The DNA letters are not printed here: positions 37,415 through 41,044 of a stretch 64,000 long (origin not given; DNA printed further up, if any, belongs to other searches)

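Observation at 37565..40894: B12-dependent RNR nrdJ interrupted by a 141-aa mini-intein at the catalytic cysteine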

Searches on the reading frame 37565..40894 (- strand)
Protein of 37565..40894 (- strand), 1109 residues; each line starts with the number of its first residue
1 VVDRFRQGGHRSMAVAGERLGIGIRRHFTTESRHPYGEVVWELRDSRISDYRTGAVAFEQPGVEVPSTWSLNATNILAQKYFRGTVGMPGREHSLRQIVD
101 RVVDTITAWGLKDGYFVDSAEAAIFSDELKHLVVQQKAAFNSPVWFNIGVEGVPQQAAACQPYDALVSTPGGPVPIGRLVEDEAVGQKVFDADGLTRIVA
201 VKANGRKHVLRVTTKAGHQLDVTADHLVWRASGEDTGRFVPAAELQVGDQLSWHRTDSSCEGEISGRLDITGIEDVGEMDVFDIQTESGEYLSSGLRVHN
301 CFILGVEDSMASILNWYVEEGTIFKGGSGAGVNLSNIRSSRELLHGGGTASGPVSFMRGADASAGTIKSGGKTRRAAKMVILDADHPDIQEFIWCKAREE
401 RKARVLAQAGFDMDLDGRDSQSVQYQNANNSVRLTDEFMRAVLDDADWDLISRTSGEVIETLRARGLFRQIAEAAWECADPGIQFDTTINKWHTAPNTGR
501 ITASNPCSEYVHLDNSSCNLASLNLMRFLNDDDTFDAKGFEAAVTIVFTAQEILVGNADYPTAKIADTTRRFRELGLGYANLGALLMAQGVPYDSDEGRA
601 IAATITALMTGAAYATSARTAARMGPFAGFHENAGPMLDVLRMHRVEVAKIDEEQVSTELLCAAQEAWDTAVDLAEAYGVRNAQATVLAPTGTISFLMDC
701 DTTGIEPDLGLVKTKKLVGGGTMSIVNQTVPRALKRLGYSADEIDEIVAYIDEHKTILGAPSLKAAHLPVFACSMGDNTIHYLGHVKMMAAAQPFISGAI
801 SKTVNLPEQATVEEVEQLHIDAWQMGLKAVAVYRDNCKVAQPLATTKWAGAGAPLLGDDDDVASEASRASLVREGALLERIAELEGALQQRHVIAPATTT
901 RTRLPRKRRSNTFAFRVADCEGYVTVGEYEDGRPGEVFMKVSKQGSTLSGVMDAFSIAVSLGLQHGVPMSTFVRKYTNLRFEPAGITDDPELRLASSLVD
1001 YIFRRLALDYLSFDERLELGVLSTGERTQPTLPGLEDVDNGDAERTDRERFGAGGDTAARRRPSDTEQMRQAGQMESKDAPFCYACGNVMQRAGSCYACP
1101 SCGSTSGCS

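Call 4: search_protein_families(library=pfam, proteins=[window:37565-40894:-], max_evalue=1)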
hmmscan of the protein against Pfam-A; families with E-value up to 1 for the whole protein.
window:37565-40894:- (1109 aa): 7 families
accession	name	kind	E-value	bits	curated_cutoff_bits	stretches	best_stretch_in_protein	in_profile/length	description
PF02867.20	Ribonuc_red_lgC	-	2.1e-141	472.6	23.9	1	300-833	2-523/523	Ribonucleotide reductase, barrel domain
PF08471.15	Ribonuc_red_2_N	-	1.2e-20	74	27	1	53-136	1-103/103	Class II vitamin B12-dependent ribonucleotide reductase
PF12637.14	TSCPD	-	1.4e-11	44.9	22.8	1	921-1008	15-86/88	TSCPD domain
PF01079.26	Hint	-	0.023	14.8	29.7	1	203-258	61-121/213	Hint module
PF14890.11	Intein_splicing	-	0.052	13.8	35.8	1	200-253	41-94/155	Intein splicing domain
PF06221.18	zf-C2HC5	-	0.29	11.6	25.8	1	1080-1104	17-42/54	Putative zinc finger motif, C2HC5-type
PF03107.22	C1_2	-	0.85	10.4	26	0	1079-1103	16-40/48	C1 domain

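Call 5: search_protein_families(library=ncbifam, proteins=[window:37565-40894:-], max_evalue=1)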
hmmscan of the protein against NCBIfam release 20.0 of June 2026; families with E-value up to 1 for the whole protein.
window:37565-40894:- (1109 aa): 25 families
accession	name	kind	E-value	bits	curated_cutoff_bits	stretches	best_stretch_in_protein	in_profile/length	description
NF005122.0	PRK06556.1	equivalog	0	1387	859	1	15-1109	17-960/960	vitamin B12-dependent ribonucleotide reductase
NF005736.0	PRK07562.1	equivalog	3.7e-265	882.7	1737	6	411-757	380-742/1222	vitamin B12-dependent ribonucleotide reductase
TIGR02504.1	NrdJ_Z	equivalog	5.7e-170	566.8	399.95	1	298-843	79-606/606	adenosylcobalamin-dependent ribonucleoside-diphosphate reductase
NF006417.0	PRK08665.1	equivalog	6.9e-117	391.6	961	2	422-1105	195-756/759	vitamin B12-dependent ribonucleotide reductase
NF005010.0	PRK06406.1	subfamily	5.3e-77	259.7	1125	2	299-630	250-558/771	vitamin B12-dependent ribonucleotide reductase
TIGR02506.1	NrdE_NrdA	equivalog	2.5e-68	231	341.05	1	299-829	79-609/616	ribonucleoside-diphosphate reductase subunit alpha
NF006207.0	PRK08332.1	equivalog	9.9e-57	192.1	2400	2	505-838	1240-1557/1684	vitamin B12-dependent ribonucleotide reductase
NF006577.0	PRK09102.1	equivalog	2.3e-45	155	620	2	295-628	89-411/604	ribonucleoside-diphosphate reductase subunit alpha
NF005401.0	PRK06948.1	subfamily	6.2e-44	150.6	906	2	365-717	159-487/604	ribonucleotide reductase-like protein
NF005991.0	PRK08115.1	equivalog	3.4e-34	117.9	854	2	458-844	429-778/858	vitamin B12-dependent ribonucleotide reductase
NF005101.0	PRK06539.1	equivalog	9.5e-34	116.5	988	2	460-830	394-755/822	ribonucleoside-diphosphate reductase subunit alpha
NF005544.0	PRK07207.1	equivalog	4.5e-28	97.5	965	1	298-833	371-908/965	ribonucleoside-diphosphate reductase subunit alpha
TIGR04170.1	RNR_1b_NrdE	exception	9.3e-27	93.6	750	2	300-707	163-588/698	class 1b ribonucleoside-diphosphate reductase subunit alpha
NF009029.0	PRK12365.1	equivalog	6.1e-25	87.4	1350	1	297-832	450-990/1046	ribonucleoside-diphosphate reductase subunit alpha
NF006279.0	PRK08447.1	equivalog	9.7e-19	67.2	1082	2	298-511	213-430/789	ribonucleoside-diphosphate reductase subunit alpha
TIGR01445.1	intein_Nterm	domain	7.8e-09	36.4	24.5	1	160-228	1-81/83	intein N-terminal splicing region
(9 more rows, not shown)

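Call 7: search_solved_structures(query=window:37565-40894:-, max_evalue=0.001, show_alignments=2)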
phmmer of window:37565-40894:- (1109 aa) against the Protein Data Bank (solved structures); distinct sequences matched with E-value up to 0.001: 20.
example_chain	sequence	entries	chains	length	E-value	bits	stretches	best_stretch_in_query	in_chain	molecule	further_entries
7b9q_A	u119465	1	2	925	2.9e-180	604.6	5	410-766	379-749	Vitamin B12-dependent ribonucleotide reductase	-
7b9p_A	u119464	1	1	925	3.5e-180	604.4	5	410-766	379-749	Vitamin B12-dependent ribonucleotide reductase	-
1xjk_A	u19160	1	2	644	7.9e-49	169.5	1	299-843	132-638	ribonucleotide reductase, B12-dependent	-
1xje_A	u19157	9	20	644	9.4e-49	169.2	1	299-843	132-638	ribonucleotide reductase, B12-dependent | Ribonucleoside-diphosphate reductase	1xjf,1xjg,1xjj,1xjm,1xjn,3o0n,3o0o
3hnc_A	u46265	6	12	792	5.5e-26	93.8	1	298-845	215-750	Ribonucleoside-diphosphate reductase large subunit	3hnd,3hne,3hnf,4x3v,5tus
5d1y_A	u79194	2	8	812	5.9e-26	93.7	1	298-845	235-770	Ribonucleoside-diphosphate reductase large subunit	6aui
2wgh_A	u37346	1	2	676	2.3e-25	91.8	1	298-833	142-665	RIBONUCLEOSIDE-DIPHOSPHATE REDUCTASE LARGE SUBUNIT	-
6l3r_A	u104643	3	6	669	2.5e-25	91.6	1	298-832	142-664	Ribonucleoside-diphosphate reductase large subunit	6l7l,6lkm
3tb9_A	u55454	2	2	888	2.2e-22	81.9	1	298-833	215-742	Ribonucleoside-diphosphate reductase large chain 1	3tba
1zyz_A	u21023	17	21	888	3.1e-22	81.4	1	298-833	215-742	Ribonucleoside-diphosphate reductase large chain 1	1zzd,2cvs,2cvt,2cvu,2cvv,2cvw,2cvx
1pem_A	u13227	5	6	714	9.8e-22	79.8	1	299-716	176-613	Ribonucleoside-diphosphate reductase 2 alpha chain | RIBONUCLEOSIDE-DIPHOSPHATE REDUCTASE 2 ALPHA SUBUNIT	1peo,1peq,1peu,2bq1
3s8a_A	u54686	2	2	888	2e-21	78.7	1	298-833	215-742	Ribonucleoside-diphosphate reductase large chain 1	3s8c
6dqw_A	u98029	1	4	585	1.5e-19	72.5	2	300-396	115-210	Ribonucleoside-diphosphate reductase, alpha chain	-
9l6o_F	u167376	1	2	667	1.8e-18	69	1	299-716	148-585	Ribonucleoside-diphosphate reductase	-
5im3_A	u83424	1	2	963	7.4e-18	66.9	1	282-739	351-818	Ribonucleoside-diphosphate reductase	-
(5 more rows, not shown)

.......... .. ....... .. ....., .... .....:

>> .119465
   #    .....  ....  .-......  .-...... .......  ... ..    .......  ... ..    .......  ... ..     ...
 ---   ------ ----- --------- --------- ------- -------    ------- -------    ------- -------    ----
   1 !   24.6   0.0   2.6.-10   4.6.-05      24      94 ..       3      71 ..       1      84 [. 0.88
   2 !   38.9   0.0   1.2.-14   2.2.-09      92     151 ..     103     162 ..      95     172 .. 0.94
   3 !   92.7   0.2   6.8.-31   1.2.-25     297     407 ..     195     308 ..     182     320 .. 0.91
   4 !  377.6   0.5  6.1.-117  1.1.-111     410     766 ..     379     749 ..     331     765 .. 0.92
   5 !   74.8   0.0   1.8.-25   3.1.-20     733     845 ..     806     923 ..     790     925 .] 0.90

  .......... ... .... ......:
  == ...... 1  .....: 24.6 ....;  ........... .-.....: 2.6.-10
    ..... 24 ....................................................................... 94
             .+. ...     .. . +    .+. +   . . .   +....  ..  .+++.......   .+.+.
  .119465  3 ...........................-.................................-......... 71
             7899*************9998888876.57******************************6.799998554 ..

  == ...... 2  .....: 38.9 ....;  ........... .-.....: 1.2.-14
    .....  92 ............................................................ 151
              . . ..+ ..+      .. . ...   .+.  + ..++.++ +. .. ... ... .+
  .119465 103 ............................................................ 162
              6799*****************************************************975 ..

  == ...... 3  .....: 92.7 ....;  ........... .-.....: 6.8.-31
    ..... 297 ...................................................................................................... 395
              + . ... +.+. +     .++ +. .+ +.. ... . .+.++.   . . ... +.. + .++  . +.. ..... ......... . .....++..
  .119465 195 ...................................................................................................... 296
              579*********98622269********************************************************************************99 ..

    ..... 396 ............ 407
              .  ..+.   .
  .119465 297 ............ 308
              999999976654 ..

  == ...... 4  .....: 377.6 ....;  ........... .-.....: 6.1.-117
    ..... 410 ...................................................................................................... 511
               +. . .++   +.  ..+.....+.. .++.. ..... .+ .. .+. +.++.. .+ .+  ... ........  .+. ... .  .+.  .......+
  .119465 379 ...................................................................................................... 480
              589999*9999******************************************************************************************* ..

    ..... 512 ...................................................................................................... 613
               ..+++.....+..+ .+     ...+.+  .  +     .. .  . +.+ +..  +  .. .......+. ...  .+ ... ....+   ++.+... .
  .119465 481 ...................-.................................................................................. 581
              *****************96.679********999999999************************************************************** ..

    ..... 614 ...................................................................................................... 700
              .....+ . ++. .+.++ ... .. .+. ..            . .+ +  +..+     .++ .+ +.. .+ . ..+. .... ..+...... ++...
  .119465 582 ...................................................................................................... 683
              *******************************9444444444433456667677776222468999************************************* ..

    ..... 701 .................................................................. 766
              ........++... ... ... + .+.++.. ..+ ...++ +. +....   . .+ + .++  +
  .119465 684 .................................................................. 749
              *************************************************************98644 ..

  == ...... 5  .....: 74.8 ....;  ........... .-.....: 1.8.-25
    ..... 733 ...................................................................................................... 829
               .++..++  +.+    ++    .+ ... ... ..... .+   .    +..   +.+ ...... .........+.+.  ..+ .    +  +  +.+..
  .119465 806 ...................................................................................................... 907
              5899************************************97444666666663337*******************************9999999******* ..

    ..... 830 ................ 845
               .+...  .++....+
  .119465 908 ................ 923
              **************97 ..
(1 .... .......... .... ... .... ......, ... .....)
